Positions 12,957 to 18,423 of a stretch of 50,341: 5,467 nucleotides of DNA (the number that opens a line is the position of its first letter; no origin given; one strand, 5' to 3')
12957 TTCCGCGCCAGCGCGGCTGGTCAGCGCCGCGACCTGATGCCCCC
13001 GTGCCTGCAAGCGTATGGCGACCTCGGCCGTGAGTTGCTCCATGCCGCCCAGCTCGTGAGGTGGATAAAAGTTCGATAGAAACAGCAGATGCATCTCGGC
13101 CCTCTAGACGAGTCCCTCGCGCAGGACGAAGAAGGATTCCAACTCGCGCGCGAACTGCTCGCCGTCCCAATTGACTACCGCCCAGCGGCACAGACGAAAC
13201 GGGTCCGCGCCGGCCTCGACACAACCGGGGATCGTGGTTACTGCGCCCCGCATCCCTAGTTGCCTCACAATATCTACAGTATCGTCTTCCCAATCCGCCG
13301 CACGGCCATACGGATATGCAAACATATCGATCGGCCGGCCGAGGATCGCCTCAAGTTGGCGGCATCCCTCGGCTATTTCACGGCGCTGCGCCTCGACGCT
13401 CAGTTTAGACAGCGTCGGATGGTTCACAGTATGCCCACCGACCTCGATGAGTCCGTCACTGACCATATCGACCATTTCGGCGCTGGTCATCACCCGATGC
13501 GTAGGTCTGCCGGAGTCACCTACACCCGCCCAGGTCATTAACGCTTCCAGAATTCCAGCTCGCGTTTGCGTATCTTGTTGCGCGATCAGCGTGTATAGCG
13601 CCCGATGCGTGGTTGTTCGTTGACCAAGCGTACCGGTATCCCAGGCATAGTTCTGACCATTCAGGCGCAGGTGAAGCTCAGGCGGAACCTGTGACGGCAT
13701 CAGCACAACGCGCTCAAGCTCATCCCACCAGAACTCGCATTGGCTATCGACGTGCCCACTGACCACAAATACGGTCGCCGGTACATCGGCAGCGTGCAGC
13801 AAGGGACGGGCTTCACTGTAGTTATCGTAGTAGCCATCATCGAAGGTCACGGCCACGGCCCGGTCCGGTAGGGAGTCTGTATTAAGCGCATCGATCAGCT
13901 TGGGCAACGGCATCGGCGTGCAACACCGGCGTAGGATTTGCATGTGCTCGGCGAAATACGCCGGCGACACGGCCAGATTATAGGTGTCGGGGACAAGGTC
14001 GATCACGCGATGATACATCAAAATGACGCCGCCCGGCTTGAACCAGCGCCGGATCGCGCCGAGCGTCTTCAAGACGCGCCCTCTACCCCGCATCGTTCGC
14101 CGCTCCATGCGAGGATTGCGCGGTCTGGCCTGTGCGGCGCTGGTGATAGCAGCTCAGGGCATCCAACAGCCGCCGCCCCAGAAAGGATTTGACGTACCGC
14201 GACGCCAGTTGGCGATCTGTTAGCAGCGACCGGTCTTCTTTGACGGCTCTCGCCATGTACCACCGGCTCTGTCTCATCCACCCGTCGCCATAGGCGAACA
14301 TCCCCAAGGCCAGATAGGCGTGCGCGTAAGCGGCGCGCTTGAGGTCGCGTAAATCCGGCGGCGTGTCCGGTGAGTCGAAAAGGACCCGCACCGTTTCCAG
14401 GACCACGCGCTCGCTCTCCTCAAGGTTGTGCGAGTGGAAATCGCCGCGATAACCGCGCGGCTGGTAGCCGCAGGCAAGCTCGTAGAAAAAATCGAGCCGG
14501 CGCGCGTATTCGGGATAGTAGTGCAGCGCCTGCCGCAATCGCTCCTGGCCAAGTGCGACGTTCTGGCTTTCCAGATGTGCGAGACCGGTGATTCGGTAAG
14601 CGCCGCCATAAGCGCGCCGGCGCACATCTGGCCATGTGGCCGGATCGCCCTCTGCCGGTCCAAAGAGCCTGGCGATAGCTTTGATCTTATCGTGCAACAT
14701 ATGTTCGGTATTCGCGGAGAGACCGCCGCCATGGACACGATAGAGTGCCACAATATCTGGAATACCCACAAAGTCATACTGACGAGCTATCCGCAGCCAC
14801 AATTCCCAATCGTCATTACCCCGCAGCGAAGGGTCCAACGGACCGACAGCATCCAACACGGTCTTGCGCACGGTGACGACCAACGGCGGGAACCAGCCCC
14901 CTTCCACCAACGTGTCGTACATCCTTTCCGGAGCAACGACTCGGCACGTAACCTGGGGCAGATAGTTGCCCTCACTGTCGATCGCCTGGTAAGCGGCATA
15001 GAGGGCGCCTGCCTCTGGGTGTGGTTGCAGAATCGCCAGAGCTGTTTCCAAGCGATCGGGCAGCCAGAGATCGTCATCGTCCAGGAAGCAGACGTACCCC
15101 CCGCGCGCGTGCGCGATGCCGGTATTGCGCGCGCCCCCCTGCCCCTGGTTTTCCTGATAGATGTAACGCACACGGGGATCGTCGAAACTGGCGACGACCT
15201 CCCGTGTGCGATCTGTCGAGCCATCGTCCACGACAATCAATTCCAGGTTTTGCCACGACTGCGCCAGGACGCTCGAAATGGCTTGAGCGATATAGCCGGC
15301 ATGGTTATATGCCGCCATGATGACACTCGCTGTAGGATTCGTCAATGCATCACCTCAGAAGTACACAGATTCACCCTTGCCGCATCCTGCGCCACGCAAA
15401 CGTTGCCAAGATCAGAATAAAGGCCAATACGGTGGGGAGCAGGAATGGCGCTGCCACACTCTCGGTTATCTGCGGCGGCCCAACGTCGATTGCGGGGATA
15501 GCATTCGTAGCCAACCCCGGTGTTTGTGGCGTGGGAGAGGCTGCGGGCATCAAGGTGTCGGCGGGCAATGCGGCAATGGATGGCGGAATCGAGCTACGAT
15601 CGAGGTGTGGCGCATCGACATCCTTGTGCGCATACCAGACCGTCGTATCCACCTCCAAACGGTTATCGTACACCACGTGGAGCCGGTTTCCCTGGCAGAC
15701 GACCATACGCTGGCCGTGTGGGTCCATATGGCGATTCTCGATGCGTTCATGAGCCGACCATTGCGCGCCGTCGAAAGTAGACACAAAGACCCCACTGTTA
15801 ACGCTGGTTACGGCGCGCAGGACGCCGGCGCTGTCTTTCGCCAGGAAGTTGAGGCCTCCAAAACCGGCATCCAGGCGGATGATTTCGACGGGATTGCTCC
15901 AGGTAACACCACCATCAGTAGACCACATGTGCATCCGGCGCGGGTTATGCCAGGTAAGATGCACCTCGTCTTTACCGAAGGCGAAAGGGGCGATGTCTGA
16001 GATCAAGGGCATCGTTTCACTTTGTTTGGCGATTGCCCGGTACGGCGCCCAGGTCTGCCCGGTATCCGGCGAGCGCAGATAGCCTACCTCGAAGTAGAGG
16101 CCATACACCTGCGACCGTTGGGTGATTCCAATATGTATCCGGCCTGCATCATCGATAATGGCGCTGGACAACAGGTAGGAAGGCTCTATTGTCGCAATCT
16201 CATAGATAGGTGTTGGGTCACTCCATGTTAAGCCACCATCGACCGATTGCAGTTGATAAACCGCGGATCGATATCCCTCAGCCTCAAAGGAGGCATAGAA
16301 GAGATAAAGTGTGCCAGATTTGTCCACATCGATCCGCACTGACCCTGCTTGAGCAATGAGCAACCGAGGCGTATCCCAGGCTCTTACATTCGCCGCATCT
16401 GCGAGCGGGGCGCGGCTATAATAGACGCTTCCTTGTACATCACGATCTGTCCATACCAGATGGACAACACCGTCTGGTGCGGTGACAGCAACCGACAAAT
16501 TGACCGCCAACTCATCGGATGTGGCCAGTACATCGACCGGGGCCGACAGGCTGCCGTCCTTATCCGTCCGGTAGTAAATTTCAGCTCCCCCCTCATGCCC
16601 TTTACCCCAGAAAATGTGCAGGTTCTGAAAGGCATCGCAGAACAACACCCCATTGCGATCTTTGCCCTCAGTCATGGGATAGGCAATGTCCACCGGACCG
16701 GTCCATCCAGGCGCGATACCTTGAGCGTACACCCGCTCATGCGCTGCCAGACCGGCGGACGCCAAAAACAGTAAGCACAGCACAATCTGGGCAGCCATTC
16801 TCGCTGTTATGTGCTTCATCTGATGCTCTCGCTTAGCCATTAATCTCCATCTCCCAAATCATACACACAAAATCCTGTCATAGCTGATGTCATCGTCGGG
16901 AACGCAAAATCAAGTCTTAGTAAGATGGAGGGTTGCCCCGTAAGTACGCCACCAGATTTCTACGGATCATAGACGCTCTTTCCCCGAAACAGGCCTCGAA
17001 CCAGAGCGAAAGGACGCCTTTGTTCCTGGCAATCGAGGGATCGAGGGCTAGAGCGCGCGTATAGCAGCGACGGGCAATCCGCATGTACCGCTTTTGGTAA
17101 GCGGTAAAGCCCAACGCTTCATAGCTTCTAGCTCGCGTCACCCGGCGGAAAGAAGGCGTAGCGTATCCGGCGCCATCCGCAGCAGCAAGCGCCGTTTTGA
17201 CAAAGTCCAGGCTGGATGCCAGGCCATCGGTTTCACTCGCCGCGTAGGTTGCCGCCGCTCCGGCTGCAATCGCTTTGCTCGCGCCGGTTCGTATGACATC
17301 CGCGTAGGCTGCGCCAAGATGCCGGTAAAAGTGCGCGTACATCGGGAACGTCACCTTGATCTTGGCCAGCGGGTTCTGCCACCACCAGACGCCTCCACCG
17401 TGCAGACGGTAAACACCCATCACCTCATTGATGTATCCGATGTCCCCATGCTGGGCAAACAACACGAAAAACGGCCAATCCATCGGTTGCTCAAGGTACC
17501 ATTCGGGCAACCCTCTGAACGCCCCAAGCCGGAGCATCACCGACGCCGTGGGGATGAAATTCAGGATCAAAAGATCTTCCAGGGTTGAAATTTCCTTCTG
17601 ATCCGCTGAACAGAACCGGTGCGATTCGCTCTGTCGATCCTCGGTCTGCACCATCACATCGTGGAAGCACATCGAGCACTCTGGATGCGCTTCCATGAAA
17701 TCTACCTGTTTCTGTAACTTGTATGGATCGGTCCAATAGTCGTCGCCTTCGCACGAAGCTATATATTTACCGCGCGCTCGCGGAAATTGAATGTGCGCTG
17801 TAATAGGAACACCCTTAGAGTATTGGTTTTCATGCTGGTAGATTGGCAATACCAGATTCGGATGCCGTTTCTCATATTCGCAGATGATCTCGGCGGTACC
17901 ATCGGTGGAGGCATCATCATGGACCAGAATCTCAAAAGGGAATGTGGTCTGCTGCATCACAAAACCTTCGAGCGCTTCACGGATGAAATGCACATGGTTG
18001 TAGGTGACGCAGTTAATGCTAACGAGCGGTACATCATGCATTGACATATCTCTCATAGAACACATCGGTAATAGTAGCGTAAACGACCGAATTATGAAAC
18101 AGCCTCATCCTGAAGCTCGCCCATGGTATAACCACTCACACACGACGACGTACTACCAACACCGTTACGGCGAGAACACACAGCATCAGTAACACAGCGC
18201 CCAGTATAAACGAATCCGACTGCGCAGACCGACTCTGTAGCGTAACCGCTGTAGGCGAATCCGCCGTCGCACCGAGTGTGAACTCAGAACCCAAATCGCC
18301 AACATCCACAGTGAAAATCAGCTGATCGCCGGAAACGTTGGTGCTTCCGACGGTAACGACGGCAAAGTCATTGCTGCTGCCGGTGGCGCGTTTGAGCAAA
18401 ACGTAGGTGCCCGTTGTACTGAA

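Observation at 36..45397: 45-kb single-strand glycan plus surface-protein supercluster resembling exosortase-A / S-layer-glycan loci but lacking any exosortase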

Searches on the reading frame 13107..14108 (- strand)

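Call 5: search_protein_families(library=ncbifam, proteins=[window:13107-14108:-], max_evalue=0.001)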
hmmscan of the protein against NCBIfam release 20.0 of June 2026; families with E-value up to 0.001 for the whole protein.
window:13107-14108:- (334 aa): 11 families
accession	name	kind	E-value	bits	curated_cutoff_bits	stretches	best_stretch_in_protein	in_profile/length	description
TIGR03938.2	deacetyl_PgaB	equivalog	2.7e-15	55.7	321.9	1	28-122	4-103/621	poly-beta-1,6-N-acetyl-D-glucosamine N-deacetylase PgaB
NF011177.0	PRK14582.1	equivalog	2e-11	42.9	923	1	19-122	41-146/671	poly-beta-1,6-N-acetyl-D-glucosamine N-deacetylase PgaB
NF011176.0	PRK14581.1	equivalog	7.3e-11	40.9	1091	1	20-124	42-148/673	poly-beta-1,6-N-acetyl-D-glucosamine N-deacetylase PgaB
TIGR03933.1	PIA_icaB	equivalog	1.2e-10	41.3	248.35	1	70-123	59-112/245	intercellular adhesin biosynthesis polysaccharide N-deacetylase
TIGR02764.1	spore_ybaN_pdaB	equivalog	2.7e-08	33.8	237.4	0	205-286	43-121/191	polysaccharide deacetylase family sporulation protein PdaB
TIGR02873.1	spore_ylxY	hypoth_equivalog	3.2e-07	29.8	391.5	1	207-292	124-206/268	probable sporulation protein, polysaccharide deacetylase family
TIGR02884.1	spore_pdaA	equivalog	3.6e-07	30.1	298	0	204-286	73-153/224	delta-lactam-biosynthetic de-N-acetylase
TIGR04243.1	nodulat_NodB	equivalog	7.1e-07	28.9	240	1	215-287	50-119/197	chitooligosaccharide deacetylase NodB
NF045820.1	PgAcgDacpgdA_Strep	equivalog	7.8e-07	28.2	800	1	215-277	316-377/463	peptidoglycan-N-acetylglucosamine deacetylase PgdA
NF050820.1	PolSacchBiosHfsH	equivalog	0.00034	20.4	400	1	193-321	67-190/249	oligosaccharide deacetylase HfsH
NF045821.1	PgAcgDacpgdA1_Bac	equivalog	0.00058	18.8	400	0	215-270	136-190/282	peptidoglycan-N-acetylglucosamine deacetylase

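Call 10: search_protein_families(library=pfam, proteins=[window:13107-14108:-], max_evalue=0.01)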
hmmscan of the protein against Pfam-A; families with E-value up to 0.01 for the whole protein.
window:13107-14108:- (334 aa): 1 family
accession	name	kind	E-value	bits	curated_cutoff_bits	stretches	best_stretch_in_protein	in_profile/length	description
PF01522.26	Polysacc_deac_1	-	2.1e-26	92.7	23.1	2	209-288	48-123/124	Polysaccharide deacetylase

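Call 22: search_protein_families(library=ncbifam, proteins=[window:13107-14108:-], max_evalue=10)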
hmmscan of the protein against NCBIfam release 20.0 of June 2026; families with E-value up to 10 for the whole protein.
window:13107-14108:- (334 aa): 12 families
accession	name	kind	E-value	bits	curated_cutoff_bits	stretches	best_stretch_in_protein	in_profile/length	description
TIGR03938.2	deacetyl_PgaB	equivalog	2.7e-15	55.7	321.9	1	28-122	4-103/621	poly-beta-1,6-N-acetyl-D-glucosamine N-deacetylase PgaB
NF011177.0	PRK14582.1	equivalog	2e-11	42.9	923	1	19-122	41-146/671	poly-beta-1,6-N-acetyl-D-glucosamine N-deacetylase PgaB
NF011176.0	PRK14581.1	equivalog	7.3e-11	40.9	1091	1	20-124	42-148/673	poly-beta-1,6-N-acetyl-D-glucosamine N-deacetylase PgaB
TIGR03933.1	PIA_icaB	equivalog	1.2e-10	41.3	248.35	2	70-123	59-112/245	intercellular adhesin biosynthesis polysaccharide N-deacetylase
TIGR02764.1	spore_ybaN_pdaB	equivalog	2.7e-08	33.8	237.4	2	205-286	43-121/191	polysaccharide deacetylase family sporulation protein PdaB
TIGR02873.1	spore_ylxY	hypoth_equivalog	3.2e-07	29.8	391.5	1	207-292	124-206/268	probable sporulation protein, polysaccharide deacetylase family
TIGR02884.1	spore_pdaA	equivalog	3.6e-07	30.1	298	2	204-286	73-153/224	delta-lactam-biosynthetic de-N-acetylase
TIGR04243.1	nodulat_NodB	equivalog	7.1e-07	28.9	240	1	215-287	50-119/197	chitooligosaccharide deacetylase NodB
NF045820.1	PgAcgDacpgdA_Strep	equivalog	7.8e-07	28.2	800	1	215-277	316-377/463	peptidoglycan-N-acetylglucosamine deacetylase PgdA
NF050820.1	PolSacchBiosHfsH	equivalog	0.00034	20.4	400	1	193-321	67-190/249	oligosaccharide deacetylase HfsH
NF045821.1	PgAcgDacpgdA1_Bac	equivalog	0.00058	18.8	400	1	215-270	136-190/282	peptidoglycan-N-acetylglucosamine deacetylase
TIGR02610.1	PHA_gran_rgn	hypoth_equivalog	0.077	13.2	40.25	1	258-295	23-59/91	putative polyhydroxyalkanoic acid system protein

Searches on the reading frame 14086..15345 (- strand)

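Call 6: search_protein_families(library=ncbifam, proteins=[window:14086-15345:-], max_evalue=0.001)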
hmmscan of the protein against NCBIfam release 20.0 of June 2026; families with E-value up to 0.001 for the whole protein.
window:14086-15345:- (420 aa): 27 families (the best 25 are shown)
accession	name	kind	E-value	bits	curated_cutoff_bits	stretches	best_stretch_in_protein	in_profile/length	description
NF047683.1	TeichurnBiosyTuaG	equivalog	2.5e-35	122.3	400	1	3-213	5-214/252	teichuronic acid biosynthesis protein TuaG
NF041875.1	EPS_EpsD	equivalog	4.4e-26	92.1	370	1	7-189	2-192/325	exopolysaccharide biosynthesis glycosyltransferase EpsD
NF007482.0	PRK10073.1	equivalog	1.3e-25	90.2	423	1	4-105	6-109/334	glycosyltransferase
NF007453.0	PRK10018.1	equivalog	3.5e-20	72.8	382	1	3-123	5-128/280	colanic acid biosynthesis glycosyltransferase WcaA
NF050050.1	ProtGlycPglI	equivalog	5.3e-20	72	500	1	4-103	2-105/306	GalNAc(5)-diNAcBac-PP-undecaprenol beta-1,3-glucosyltransferase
TIGR04017.1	WcaA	equivalog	1.2e-19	70.9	495.75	1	2-122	3-126/279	colanic acid biosynthesis glycosyltransferase WcaA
NF053739.1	GlytfEpsEBac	equivalog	2.2e-19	69.5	450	1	4-205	1-203/265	glycosyltransferase EpsE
TIGR03937.1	PgaC_IcaA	equivalog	7.2e-17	61.4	422.3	1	3-114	44-158/407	poly-beta-1,6-N-acetyl-D-glucosamine synthase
NF038302.1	EPS_HpsE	equivalog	2.7e-16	59.4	300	1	7-115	4-120/307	hormogonium polysaccharide biosynthesis glycosyltransferase HpsE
TIGR03965.1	mycofact_glyco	equivalog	5.8e-13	48.5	280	1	4-107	74-180/467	mycofactocin biosynthesis glycosyltransferase MftF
TIGR04283.1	glyco_like_mftF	equivalog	2.8e-12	46.7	182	1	7-196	2-179/221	TIGR04283 family arsenosugar biosynthesis glycosyltransferase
NF041394.1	GtaseAglG_Halo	equivalog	1.5e-11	44.1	440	1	7-100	4-101/304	glucosyl-dolichyl phosphate glucuronosyltransferase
NF038299.1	EPS_HpsN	equivalog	5.5e-09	35.4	425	1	5-115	2-115/317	hormogonium polysaccharide biosynthesis glycosyltransferase HpsN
NF047588.1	GlcsyltransPgfSStrep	equivalog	5.3e-08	32.4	500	1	7-97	4-100/308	glycosyltransferase PgfS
TIGR04009.1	wcaE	equivalog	1.2e-07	31.2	369.2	1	7-98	4-99/248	colanic acid biosynthesis glycosyltransferase WcaE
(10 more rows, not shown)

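Call 10: search_protein_families(library=pfam, proteins=[window:14086-15345:-], max_evalue=0.01)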
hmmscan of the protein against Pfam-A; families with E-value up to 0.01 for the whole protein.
window:14086-15345:- (420 aa): 4 families
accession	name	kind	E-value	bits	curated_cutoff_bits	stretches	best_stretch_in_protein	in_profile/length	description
PF00535.33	Glycos_transf_2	-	9.6e-39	133.4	23.3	1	7-131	1-128/168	Glycosyl transferase family 2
PF10111.15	Glyco_tranf_2_2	-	1.2e-22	81.2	27.3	1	7-210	1-223/276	Glycosyltransferase like family 2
PF13641.12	Glyco_tranf_2_3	-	8.5e-16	59.1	27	1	5-189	2-197/230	Glycosyltransferase like family 2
PF13704.12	Glyco_tranf_2_4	-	0.0023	18.8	27.5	1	31-94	17-84/98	Glycosyl transferase family 2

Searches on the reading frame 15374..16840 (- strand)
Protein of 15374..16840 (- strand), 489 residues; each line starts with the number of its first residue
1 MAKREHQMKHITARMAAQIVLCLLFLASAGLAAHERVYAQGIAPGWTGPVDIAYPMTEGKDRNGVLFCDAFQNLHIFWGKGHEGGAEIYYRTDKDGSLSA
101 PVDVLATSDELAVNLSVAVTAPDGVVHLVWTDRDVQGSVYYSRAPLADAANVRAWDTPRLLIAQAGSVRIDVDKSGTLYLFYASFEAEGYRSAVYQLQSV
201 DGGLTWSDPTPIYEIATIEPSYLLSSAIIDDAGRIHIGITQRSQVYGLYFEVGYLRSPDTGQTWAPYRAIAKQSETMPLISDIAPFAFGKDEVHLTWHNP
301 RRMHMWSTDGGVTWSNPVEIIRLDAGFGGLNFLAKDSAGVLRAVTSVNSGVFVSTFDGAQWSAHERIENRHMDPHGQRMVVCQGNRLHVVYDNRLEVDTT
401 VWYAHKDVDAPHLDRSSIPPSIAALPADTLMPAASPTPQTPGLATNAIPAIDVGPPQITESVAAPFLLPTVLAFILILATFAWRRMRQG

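Call 6: search_protein_families(library=ncbifam, proteins=[window:15374-16840:-], max_evalue=0.001)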
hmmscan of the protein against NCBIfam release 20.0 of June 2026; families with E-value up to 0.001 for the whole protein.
window:15374-16840:- (489 aa): 0 families

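Call 9: search_protein_families(library=pfam, proteins=[window:15374-16840:-], max_evalue=0.01)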
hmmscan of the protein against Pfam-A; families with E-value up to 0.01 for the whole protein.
window:15374-16840:- (489 aa): 2 families
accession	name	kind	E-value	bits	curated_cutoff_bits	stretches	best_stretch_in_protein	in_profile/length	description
PF13088.12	BNR_2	-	1.3e-11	44.8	31.4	1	172-349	58-211/277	BNR repeat-like domain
PF02012.26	BNR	-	0.0043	17.3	27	0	306-315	2-11/12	BNR/Asp-box repeat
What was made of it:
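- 15371..16840 (-): g12, BNR beta-propeller with signal peptide, Pro-rich stalk and C-terminal membrane anchor. PF13088 44.8 bits (call 9).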

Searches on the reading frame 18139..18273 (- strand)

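Call 22: search_protein_families(library=ncbifam, proteins=[window:18139-18273:-], max_evalue=10)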
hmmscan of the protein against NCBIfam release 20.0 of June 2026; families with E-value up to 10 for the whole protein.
seq(45 aa): 2 families
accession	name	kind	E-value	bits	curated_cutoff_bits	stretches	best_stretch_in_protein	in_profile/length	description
NF033191.4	JDVT-CTERM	domain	0.0016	18.3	27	1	27-44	17-34/35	JDVT-CTERM domain-containing protein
NF058571.1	GVDTG_CTERM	domain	0.65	10.3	29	1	19-44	20-44/44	GVDTG sorting domain-containing protein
